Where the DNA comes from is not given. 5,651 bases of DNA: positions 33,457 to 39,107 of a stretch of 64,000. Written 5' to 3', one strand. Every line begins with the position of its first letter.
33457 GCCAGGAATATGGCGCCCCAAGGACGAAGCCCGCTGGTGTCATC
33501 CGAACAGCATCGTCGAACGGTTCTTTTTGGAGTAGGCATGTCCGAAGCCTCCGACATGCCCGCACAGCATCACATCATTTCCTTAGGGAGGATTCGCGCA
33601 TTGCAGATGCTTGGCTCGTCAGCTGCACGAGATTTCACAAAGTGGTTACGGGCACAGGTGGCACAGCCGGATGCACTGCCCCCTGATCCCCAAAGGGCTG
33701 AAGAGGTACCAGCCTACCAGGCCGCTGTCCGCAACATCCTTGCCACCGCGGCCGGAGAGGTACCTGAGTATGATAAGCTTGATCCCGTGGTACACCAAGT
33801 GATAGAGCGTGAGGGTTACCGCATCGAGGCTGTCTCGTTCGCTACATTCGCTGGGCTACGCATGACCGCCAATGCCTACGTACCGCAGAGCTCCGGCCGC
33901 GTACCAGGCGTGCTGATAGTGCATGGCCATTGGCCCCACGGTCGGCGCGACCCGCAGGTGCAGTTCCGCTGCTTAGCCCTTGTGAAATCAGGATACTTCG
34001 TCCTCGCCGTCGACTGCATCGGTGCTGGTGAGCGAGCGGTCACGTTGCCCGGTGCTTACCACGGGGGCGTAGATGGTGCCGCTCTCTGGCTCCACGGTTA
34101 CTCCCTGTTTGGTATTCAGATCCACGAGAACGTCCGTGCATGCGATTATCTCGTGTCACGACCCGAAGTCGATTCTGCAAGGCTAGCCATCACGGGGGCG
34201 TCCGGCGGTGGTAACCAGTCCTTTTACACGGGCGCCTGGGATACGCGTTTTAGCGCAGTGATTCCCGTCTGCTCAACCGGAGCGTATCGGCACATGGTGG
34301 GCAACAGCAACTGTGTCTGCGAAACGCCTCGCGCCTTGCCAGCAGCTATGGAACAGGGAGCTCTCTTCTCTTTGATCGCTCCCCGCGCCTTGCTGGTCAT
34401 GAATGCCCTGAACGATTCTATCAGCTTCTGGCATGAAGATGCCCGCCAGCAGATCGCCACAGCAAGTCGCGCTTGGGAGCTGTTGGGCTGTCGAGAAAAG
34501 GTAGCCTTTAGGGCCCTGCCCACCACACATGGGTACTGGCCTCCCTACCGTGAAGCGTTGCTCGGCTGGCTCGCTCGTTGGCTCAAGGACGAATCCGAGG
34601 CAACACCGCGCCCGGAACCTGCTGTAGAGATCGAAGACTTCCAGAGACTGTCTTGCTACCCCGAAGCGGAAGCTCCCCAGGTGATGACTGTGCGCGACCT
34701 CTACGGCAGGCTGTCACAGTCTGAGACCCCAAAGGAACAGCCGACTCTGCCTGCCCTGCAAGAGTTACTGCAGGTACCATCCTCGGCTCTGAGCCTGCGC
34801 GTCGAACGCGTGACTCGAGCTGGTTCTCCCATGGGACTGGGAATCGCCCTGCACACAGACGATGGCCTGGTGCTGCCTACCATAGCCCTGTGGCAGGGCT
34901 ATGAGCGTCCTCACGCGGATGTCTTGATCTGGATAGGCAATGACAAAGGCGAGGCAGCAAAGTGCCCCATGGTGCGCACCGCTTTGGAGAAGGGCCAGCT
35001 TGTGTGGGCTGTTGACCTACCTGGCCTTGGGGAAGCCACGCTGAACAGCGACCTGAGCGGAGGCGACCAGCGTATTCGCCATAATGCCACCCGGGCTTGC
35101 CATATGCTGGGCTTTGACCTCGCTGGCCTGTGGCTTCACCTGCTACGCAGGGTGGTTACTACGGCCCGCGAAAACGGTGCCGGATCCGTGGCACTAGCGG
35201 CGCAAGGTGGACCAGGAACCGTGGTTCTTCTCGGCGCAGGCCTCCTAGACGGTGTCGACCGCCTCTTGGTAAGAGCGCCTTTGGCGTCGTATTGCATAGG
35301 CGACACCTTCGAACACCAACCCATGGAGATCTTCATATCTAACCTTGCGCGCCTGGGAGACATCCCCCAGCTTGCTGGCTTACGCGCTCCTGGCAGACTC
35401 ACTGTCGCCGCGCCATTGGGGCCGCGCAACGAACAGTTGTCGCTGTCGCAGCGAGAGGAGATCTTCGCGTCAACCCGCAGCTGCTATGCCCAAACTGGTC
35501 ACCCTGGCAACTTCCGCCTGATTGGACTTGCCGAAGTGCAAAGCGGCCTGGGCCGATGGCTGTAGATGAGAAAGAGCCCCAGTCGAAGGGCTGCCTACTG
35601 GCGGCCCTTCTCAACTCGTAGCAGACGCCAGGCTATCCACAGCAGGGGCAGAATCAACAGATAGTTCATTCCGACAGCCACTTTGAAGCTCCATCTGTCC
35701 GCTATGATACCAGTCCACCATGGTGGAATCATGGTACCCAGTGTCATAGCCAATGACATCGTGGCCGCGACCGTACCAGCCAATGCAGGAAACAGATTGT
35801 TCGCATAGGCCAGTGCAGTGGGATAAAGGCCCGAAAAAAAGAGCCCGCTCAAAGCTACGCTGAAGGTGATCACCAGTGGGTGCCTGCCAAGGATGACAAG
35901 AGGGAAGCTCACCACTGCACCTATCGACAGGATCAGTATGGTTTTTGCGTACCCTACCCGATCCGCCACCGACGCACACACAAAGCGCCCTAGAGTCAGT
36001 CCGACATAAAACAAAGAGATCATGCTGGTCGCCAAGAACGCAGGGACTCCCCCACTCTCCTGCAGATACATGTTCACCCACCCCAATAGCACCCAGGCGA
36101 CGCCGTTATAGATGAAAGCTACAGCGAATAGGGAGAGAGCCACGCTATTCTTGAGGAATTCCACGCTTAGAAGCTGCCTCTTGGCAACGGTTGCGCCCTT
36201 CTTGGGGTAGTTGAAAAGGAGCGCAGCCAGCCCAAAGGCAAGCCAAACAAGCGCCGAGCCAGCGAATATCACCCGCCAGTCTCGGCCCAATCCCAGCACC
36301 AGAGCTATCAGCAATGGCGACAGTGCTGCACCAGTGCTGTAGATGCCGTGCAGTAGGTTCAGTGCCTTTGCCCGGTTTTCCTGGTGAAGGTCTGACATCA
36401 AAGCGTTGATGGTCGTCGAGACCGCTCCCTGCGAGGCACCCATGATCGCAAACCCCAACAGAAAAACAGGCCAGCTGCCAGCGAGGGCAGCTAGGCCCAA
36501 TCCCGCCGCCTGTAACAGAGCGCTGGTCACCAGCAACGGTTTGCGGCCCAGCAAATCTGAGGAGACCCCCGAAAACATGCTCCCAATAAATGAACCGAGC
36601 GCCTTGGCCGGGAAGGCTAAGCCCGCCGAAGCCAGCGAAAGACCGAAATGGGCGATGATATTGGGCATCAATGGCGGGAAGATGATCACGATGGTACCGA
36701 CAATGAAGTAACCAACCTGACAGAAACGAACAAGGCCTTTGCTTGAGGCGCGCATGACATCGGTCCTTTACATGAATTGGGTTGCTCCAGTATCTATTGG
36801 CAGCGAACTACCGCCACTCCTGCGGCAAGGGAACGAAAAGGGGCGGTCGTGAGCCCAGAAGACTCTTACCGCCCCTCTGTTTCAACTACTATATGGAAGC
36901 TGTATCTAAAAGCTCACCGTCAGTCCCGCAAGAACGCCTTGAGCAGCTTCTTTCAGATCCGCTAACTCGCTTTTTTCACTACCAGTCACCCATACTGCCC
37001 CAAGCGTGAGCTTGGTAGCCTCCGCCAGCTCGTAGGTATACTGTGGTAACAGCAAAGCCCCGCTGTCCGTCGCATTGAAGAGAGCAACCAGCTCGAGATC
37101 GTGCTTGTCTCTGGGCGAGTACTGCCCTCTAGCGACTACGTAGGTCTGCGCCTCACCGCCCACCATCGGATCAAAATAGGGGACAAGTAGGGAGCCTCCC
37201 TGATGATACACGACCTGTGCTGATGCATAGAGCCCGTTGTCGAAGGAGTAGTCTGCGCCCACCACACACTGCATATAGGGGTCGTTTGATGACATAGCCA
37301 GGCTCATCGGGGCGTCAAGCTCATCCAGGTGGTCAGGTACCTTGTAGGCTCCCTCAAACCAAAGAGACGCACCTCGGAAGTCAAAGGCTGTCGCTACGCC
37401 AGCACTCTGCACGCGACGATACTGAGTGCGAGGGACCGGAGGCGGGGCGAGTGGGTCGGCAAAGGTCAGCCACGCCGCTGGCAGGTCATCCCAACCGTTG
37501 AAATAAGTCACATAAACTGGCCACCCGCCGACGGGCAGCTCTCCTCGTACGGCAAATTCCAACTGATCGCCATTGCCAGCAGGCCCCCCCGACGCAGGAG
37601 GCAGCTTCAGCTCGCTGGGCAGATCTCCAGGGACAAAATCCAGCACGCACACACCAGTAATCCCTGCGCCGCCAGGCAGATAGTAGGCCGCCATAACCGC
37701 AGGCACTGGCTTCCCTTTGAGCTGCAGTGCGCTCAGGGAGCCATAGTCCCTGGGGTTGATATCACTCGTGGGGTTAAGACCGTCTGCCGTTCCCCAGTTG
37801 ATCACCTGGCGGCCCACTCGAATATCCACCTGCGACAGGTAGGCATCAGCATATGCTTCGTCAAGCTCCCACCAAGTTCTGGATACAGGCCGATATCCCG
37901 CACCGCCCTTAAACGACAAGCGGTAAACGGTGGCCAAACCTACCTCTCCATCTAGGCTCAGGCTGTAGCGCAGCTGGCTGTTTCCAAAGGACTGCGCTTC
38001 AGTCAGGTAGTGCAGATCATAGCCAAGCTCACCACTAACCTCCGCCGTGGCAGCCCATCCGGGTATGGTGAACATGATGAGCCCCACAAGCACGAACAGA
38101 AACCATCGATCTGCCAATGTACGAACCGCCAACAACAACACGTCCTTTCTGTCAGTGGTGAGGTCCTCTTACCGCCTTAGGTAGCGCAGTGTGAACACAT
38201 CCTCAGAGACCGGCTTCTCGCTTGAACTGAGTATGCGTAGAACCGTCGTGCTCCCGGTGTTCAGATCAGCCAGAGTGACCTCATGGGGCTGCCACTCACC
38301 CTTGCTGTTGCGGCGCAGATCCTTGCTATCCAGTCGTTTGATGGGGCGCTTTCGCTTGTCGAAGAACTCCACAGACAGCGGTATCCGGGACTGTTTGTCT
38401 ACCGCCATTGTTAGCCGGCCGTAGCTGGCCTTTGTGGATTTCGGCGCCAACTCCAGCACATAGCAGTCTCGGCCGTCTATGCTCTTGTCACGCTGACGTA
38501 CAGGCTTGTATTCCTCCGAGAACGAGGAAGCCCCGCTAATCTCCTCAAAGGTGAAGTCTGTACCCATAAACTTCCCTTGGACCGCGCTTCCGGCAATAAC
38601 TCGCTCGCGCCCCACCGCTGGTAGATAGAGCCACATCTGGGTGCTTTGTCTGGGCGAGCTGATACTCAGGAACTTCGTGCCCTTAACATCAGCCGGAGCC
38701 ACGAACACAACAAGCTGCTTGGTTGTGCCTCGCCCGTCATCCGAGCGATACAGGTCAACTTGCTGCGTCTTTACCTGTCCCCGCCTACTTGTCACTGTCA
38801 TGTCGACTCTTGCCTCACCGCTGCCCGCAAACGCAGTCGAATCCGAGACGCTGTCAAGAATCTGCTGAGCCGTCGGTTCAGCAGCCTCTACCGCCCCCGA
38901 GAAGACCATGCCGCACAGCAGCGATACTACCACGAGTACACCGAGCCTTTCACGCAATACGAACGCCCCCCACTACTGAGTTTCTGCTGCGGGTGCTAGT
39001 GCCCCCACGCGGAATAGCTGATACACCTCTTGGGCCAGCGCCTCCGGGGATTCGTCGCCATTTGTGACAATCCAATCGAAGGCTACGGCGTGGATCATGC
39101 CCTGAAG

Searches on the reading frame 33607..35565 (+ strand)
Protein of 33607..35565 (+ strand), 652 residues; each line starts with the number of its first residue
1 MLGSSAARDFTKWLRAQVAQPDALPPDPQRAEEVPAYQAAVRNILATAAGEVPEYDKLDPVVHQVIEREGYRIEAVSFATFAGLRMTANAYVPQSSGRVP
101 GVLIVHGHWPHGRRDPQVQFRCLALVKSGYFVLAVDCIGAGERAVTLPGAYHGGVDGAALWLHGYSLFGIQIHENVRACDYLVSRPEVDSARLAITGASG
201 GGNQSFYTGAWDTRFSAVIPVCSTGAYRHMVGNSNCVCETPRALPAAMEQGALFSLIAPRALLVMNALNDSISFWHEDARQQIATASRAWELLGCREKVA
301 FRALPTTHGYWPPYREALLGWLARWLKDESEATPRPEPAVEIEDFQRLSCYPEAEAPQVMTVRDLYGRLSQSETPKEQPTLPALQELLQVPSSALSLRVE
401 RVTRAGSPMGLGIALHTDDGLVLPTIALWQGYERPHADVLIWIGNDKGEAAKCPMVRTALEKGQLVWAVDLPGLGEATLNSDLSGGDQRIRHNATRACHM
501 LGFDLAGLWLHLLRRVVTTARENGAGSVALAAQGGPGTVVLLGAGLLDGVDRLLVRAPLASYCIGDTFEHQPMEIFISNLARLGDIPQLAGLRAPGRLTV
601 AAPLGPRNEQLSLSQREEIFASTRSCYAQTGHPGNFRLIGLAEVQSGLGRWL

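Call 13: search_protein_families(library=pfam, proteins=[window:33607-35565:+])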
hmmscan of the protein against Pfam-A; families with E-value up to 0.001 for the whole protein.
window:33607-35565:+ (652 aa): 3 families
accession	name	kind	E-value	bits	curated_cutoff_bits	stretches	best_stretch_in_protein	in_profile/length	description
PF22244.2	GCE_fung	-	6.3e-07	29.9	27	0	183-224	95-138/231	Glucuronyl esterase, fungi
PF05448.18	AXE1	-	1.1e-06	28.1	21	1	72-221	55-206/321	Acetyl xylan esterase (AXE1)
PF00326.27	Peptidase_S9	-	0.00046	20.2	22.6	0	175-223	48-97/213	Prolyl oligopeptidase family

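Call 46: find_homologous_proteins(query=window:33607-35565:+, max_evalue=1e-40)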
Query window:33607-35565:+ (652 aa): 609 proteins with E <= 1e-40 among 8000 candidates; the best 120 are listed.
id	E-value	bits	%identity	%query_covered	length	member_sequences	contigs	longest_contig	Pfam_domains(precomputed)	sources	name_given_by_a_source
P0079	0.0e+0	1497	100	100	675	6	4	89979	PF05448.19,PF22244.3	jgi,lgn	jgi:dienelactone hydrolase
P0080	0.0e+0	1280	85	100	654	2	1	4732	PF05448.19,PF22244.3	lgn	-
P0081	0.0e+0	1209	81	100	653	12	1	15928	PF12715.14,PF05448.19,PF22244.3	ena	-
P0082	4.3e-213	727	54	99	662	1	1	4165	PF02129.25,PF00326.28,PF12715.14,PF05448.19,PF22244.3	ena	-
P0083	5.8e-204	697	50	99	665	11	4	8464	PF12715.14,PF05448.19,PF22244.3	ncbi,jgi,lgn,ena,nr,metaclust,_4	ncbi:MAG: hypothetical protein GX162_08880 [Firmicutes bacterium]|jgi:dienelactone hydrolase|nr:hypo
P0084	6.6e-200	684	50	99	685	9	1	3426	PF12715.14,PF05448.19,PF22244.3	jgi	jgi:dienelactone hydrolase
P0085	3.2e-199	681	51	99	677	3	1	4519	PF00326.28,PF05448.19,PF22244.3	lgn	-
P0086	5.0e-198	678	50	98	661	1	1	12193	PF00326.28,PF12715.14,PF05448.19,PF22244.3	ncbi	-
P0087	3.4e-197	675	50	99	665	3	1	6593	PF12715.14,PF05448.19,PF12697.14,PF22244.3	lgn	-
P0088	5.8e-197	674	52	99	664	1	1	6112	PF12715.14,PF05448.19,PF22244.3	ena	-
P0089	4.2e-195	668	51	100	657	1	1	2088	PF02129.25,PF00326.28,PF05448.19,PF22244.3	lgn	-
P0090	1.7e-191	656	50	99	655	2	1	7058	PF02129.25,PF00326.28,PF05448.19,PF22244.3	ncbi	-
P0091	4.7e-191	655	50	99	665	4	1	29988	PF05448.19,PF22244.3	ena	-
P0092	1.2e-189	650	48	99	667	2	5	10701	PF12715.14,PF05448.19,PF22244.3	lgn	-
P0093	6.2e-189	648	47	99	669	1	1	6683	PF00326.28,PF12715.14,PF05448.19,PF22244.3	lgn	-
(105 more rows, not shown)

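Call 47: find_encoding_contigs(protein=P0081, flank=10000, max_places=4)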
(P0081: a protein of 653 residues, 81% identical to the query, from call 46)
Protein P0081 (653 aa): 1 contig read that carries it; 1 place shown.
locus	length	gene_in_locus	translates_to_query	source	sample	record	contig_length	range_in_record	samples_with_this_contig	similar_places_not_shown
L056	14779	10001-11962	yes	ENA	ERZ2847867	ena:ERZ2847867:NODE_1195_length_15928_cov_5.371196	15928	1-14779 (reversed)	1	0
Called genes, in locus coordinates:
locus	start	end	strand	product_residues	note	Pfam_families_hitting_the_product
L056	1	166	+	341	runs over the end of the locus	PF01734:Patatin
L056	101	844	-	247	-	PF05128:DUF697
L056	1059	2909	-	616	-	PF01569:PAP2, PF03009:GDPD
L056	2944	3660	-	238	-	PF07224:Chlorophyllase (weak), PF00756:Esterase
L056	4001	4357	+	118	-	PF04930:FUN14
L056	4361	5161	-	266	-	PF01209:Ubie_methyltran, PF13489:Methyltransf_23 (weak), PF13847:Methyltransf_31, PF08241:Methyltransf_11, PF08242:Methyltransf_12, PF13649:Methyltransf_25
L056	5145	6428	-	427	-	PF01041:DegT_DnrJ_EryC1, PF00266:Aminotran_5 (weak)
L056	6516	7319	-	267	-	PF09818:ABC_ATPase (faint), PF00005:ABC_tran, PF02463:SMC_N, PF13304:AAA_21 (faint)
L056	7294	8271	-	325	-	PF02653:BPD_transp_2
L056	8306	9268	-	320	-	PF13407:Peripla_BP_4 (faint), PF04392:ABC_sub_bind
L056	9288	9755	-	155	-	PF12840:HTH_20 (weak), PF13404:HTH_AsnC-type, PF13412:HTH_24, PF22451:NirdL-like_HTH (faint), PF01037:AsnC_trans_reg, PF22482:AsnC_trans_reg_3 (weak)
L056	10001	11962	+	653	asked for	PF12715:Abhydrolase_7 (weak), PF05448:AXE1 (weak), PF22244:GCE_fung (faint)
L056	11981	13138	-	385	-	PF07690:MFS_1, PF06779:MFS_4, PF07690:MFS_1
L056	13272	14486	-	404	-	PF06980:DUF1302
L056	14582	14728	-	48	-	-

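Call 48: find_encoding_contigs(protein=P0080, flank=10000, max_places=4)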
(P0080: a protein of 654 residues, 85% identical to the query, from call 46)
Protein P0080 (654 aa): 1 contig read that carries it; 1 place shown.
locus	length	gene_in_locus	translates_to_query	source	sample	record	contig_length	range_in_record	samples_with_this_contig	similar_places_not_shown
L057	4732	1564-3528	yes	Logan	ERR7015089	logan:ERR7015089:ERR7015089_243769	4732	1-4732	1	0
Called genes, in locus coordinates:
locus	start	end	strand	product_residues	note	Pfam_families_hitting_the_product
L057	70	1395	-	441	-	PF00155:Aminotran_1_2 (weak), PF01041:DegT_DnrJ_EryC1, PF00266:Aminotran_5 (weak)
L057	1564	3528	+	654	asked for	PF05448:AXE1 (weak), PF22244:GCE_fung (faint)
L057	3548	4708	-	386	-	PF00083:Sugar_tr (weak), PF07690:MFS_1, PF06779:MFS_4, PF07690:MFS_1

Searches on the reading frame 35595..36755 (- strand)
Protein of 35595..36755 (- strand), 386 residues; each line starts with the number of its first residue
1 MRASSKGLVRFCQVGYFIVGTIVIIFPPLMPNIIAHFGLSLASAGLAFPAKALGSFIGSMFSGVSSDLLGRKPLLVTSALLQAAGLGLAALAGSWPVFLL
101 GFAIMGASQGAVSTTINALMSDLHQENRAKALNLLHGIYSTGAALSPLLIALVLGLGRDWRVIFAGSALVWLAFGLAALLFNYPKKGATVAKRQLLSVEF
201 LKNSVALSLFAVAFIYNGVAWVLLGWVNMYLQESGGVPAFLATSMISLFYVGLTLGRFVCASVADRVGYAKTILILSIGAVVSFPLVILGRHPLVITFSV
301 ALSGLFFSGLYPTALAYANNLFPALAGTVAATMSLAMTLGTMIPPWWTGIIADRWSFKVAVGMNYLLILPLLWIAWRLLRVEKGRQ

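Call 31: search_protein_families(library=pfam, proteins=[window:35595-36755:-])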
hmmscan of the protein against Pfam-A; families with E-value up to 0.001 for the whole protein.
window:35595-36755:- (386 aa): 3 families
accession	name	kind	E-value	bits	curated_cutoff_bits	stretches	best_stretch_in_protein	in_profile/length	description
PF07690.21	MFS_1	-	3.5e-40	138.4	33.4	2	15-285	4-283/347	Major Facilitator Superfamily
PF00083.30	Sugar_tr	-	2.5e-10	40.3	22.3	1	45-181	49-190/452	Sugar (and other) transporter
PF06779.20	MFS_4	-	1.5e-06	28.3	26.3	1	26-355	12-342/364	Uncharacterised MFS-type transporter YbfB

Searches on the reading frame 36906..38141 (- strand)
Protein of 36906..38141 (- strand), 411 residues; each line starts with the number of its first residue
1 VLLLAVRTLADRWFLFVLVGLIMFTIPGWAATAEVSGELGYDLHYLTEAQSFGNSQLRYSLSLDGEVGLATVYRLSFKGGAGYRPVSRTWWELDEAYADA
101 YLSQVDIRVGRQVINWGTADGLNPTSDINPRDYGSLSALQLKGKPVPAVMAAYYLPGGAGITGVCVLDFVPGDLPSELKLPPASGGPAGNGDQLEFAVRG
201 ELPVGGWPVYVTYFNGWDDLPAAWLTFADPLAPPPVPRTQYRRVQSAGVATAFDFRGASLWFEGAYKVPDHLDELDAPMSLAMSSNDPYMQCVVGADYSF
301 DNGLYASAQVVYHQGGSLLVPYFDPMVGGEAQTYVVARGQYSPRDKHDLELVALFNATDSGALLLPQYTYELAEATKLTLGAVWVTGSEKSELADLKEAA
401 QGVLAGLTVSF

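Call 31: search_protein_families(library=pfam, proteins=[window:36906-38141:-])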
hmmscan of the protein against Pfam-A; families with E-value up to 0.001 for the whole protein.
window:36906-38141:- (411 aa): 1 family
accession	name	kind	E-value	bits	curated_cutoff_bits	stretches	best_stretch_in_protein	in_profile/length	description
PF06980.17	DUF1302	-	1.2e-07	31.6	23.2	1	91-158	144-220/541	Protein of unknown function (DUF1302)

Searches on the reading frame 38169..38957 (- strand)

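Call 31: search_protein_families(library=pfam, proteins=[window:38169-38957:-])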
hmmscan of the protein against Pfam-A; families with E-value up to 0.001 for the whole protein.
window:38169-38957:- (262 aa): 2 families
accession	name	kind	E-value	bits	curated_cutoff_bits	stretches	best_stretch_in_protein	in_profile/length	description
PF17131.11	LolA_like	-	9.3e-52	175.8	30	1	77-262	1-184/184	Outer membrane lipoprotein-sorting protein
PF07044.18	DUF1329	-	2.7e-07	30.7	23.1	1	67-150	129-217/368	Protein of unknown function (DUF1329)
